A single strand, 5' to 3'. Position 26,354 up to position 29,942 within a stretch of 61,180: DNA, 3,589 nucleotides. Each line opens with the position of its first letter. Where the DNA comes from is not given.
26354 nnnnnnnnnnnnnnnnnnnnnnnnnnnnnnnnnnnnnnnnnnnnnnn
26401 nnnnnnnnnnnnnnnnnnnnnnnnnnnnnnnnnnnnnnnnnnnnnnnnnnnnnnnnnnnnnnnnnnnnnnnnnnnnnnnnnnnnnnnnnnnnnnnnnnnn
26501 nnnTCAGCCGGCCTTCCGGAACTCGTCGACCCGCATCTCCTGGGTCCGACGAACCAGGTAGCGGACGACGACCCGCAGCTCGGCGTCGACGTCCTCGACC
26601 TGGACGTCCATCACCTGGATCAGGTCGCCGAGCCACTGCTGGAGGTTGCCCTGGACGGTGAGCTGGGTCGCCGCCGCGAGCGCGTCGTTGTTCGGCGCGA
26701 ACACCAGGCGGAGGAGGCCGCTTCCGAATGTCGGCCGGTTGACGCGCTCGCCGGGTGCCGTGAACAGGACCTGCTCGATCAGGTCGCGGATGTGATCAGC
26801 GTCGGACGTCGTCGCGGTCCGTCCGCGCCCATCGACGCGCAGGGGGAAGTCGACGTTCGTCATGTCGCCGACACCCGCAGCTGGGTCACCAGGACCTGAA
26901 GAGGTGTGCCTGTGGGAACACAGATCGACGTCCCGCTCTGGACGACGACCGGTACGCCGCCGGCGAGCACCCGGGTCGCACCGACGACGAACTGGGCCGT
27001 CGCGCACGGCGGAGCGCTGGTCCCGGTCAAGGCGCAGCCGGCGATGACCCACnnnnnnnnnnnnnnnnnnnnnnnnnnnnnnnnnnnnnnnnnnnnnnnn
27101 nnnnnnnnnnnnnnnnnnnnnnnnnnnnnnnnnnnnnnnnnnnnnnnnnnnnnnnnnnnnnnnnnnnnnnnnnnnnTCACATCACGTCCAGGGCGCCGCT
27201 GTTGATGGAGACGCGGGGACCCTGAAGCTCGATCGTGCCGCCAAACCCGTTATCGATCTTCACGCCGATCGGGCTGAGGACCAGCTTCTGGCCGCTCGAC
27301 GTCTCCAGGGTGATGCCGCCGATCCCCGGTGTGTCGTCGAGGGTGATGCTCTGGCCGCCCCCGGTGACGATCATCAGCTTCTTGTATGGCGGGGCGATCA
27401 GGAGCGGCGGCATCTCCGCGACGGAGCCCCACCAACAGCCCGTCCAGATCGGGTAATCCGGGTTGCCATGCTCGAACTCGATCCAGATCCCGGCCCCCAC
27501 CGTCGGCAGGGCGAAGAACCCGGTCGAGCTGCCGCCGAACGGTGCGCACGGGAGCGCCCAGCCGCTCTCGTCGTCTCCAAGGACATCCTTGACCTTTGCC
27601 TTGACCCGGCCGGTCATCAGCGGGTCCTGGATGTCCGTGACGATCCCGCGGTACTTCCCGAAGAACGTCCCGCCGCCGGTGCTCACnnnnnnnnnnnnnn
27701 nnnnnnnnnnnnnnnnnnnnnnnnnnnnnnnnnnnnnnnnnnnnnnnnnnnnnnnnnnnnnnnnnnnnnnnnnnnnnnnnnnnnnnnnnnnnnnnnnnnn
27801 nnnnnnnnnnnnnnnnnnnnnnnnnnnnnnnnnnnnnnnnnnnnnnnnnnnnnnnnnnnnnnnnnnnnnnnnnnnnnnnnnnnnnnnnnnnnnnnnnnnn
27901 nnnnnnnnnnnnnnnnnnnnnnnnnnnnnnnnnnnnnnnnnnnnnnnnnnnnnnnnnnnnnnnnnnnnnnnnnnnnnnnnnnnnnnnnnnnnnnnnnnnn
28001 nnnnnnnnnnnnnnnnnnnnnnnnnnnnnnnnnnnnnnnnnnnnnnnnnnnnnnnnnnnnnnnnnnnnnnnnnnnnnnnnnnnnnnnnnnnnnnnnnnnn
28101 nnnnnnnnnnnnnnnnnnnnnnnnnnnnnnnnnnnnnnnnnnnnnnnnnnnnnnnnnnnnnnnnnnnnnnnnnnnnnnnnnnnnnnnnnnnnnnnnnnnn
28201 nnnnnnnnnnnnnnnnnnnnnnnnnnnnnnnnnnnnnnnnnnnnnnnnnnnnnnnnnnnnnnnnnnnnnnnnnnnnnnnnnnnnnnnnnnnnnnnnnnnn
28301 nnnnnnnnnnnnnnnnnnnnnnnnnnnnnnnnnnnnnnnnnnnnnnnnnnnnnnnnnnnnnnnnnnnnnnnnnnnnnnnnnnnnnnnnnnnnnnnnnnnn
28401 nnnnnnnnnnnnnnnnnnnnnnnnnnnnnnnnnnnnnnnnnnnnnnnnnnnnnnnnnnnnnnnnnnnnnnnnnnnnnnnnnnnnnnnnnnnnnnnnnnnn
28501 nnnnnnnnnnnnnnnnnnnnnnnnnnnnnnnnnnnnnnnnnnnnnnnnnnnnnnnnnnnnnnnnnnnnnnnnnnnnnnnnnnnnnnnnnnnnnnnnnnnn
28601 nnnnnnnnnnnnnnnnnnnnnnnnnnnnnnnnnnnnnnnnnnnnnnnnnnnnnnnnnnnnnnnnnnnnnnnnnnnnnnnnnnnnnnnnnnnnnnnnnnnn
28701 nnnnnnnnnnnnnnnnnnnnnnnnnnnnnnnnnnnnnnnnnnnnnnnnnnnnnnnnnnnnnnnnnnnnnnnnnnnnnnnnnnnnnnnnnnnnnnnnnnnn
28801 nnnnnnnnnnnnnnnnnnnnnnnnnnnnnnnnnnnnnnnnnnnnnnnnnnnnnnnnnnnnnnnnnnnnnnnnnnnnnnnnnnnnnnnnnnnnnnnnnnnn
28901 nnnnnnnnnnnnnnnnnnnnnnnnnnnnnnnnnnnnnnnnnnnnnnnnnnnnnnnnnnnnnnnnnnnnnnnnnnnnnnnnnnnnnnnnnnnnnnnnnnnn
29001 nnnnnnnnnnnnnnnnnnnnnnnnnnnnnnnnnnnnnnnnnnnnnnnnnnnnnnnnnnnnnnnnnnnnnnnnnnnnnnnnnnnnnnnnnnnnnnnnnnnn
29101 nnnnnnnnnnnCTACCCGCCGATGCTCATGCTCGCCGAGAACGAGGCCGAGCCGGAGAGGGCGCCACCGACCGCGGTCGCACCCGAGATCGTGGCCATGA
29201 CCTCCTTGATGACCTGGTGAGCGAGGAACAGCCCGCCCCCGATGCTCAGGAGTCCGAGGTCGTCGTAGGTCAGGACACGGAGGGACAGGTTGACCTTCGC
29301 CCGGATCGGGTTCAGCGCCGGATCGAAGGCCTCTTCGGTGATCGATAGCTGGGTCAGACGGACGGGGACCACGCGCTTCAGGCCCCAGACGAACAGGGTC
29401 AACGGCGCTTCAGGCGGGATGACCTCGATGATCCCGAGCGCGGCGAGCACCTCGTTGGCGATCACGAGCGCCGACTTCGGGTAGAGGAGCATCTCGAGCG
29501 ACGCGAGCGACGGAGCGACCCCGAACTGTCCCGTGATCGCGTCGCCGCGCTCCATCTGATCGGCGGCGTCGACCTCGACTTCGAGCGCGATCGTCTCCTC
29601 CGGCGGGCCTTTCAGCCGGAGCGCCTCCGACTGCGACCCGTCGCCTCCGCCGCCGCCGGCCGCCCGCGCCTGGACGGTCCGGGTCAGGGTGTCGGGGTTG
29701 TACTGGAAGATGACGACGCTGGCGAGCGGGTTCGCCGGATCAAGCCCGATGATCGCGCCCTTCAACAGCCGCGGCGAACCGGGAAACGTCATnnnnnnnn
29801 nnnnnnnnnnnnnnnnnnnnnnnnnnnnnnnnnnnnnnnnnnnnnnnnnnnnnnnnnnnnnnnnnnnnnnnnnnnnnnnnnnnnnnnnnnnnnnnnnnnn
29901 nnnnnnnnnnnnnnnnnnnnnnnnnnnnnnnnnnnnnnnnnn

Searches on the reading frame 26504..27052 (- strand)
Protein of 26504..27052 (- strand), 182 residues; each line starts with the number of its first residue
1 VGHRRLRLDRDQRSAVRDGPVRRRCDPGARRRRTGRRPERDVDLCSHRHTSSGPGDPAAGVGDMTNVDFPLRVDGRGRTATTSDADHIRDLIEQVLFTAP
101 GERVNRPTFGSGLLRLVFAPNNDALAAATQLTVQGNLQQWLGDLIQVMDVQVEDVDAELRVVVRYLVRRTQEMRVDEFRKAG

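Call 5: search_protein_families(library=pfam, proteins=[window:26504-27052:-], max_evalue=0.01)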
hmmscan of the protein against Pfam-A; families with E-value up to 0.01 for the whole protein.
window:26504-27052:- (182 aa): 1 family
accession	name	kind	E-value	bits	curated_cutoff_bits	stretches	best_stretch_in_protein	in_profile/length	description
PF04965.19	GPW_gp25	-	1.2e-16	60.7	27.2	1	83-171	2-95/96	Baseplate wedge protein gp25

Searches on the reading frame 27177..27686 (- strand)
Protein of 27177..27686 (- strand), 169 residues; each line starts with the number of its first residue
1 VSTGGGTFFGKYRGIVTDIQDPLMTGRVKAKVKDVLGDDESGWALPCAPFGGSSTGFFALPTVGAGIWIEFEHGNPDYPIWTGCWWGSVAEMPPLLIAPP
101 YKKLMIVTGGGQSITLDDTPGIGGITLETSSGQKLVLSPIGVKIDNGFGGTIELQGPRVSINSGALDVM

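Call 5: search_protein_families(library=pfam, proteins=[window:27177-27686:-], max_evalue=0.01)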
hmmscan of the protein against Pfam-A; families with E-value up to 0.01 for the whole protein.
window:27177-27686:- (169 aa): 1 family
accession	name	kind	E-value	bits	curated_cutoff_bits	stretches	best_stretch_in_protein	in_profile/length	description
PF04717.18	Phage_base_V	-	1e-23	83.9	23.8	1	12-86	1-75/75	Type VI secretion system/phage-baseplate injector OB domain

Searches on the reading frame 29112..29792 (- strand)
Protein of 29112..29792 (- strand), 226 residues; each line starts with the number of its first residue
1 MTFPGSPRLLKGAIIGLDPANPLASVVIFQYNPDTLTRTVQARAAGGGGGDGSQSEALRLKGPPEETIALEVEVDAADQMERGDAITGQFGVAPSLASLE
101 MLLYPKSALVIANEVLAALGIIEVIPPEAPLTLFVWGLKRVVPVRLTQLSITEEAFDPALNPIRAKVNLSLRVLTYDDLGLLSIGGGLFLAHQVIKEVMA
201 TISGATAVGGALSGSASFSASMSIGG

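Call 5: search_protein_families(library=pfam, proteins=[window:29112-29792:-], max_evalue=0.01)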
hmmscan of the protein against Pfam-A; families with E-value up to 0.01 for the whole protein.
window:29112-29792:- (226 aa): 1 family
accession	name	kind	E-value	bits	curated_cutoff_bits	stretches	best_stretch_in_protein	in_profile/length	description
PF19266.4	CIS_tube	-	1.9e-07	31.4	27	1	27-172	23-148/158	Contractile injection system tube protein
